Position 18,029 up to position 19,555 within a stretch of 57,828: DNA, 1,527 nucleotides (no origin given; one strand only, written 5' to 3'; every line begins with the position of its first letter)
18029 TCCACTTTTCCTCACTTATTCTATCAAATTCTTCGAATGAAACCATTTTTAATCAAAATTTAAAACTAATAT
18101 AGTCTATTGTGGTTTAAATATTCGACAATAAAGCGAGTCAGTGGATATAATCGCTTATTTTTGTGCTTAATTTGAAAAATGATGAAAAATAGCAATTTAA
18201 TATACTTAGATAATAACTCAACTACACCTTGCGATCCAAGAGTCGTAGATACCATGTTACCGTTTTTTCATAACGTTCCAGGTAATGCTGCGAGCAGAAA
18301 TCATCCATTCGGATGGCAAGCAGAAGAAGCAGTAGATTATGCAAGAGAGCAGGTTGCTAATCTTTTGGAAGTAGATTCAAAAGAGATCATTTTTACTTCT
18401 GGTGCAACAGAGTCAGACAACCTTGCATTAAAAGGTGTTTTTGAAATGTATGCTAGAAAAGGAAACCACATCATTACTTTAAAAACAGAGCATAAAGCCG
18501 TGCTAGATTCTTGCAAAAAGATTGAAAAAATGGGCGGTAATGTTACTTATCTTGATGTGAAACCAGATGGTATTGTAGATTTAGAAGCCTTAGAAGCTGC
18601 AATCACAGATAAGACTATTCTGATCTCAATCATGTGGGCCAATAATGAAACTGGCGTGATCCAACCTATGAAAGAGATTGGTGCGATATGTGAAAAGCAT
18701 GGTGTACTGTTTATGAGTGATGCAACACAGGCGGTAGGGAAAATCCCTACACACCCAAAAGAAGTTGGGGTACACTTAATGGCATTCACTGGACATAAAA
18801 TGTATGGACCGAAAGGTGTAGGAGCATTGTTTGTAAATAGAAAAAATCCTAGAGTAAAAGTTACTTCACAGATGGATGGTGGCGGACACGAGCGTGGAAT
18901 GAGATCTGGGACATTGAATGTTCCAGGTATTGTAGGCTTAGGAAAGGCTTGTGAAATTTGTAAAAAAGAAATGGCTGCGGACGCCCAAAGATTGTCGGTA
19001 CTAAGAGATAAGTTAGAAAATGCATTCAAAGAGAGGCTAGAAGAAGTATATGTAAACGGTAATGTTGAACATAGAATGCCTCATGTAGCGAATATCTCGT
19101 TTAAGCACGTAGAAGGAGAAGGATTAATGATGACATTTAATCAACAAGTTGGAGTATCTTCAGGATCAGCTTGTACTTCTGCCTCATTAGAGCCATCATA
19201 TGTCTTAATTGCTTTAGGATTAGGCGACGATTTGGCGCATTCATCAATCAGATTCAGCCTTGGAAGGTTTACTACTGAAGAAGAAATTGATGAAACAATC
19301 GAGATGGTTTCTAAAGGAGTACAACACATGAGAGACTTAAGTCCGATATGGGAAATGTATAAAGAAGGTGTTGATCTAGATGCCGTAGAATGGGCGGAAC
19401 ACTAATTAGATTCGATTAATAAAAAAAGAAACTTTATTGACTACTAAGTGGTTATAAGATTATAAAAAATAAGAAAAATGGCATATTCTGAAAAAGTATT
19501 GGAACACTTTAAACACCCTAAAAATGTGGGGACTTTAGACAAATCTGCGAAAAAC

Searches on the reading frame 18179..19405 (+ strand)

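Call 5: search_protein_families(library=pfam, proteins=[window:18179-19405:+], max_evalue=0.001)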
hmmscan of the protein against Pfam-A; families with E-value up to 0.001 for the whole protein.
window:18179-19405:+ (408 aa): 5 families
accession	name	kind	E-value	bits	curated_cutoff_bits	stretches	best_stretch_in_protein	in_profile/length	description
PF00266.25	Aminotran_5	-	3e-82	277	21.5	1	8-371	1-369/371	Aminotransferase class-V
PF01041.23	DegT_DnrJ_EryC1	-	6.1e-12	45.9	19.8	1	67-188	39-152/360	DegT/DnrJ/EryC1/StrS aminotransferase family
PF01212.27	Beta_elim_lyase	-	6.2e-08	32.7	27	1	55-296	37-282/288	Beta-eliminating lyase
PF00155.27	Aminotran_1_2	-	5.5e-07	29.5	19.7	1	55-187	47-191/361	Aminotransferase class I and II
PF01053.26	Cys_Met_Meta_PP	-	0.00088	18.4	27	0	64-198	65-189/381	Cys/Met metabolism PLP-dependent enzyme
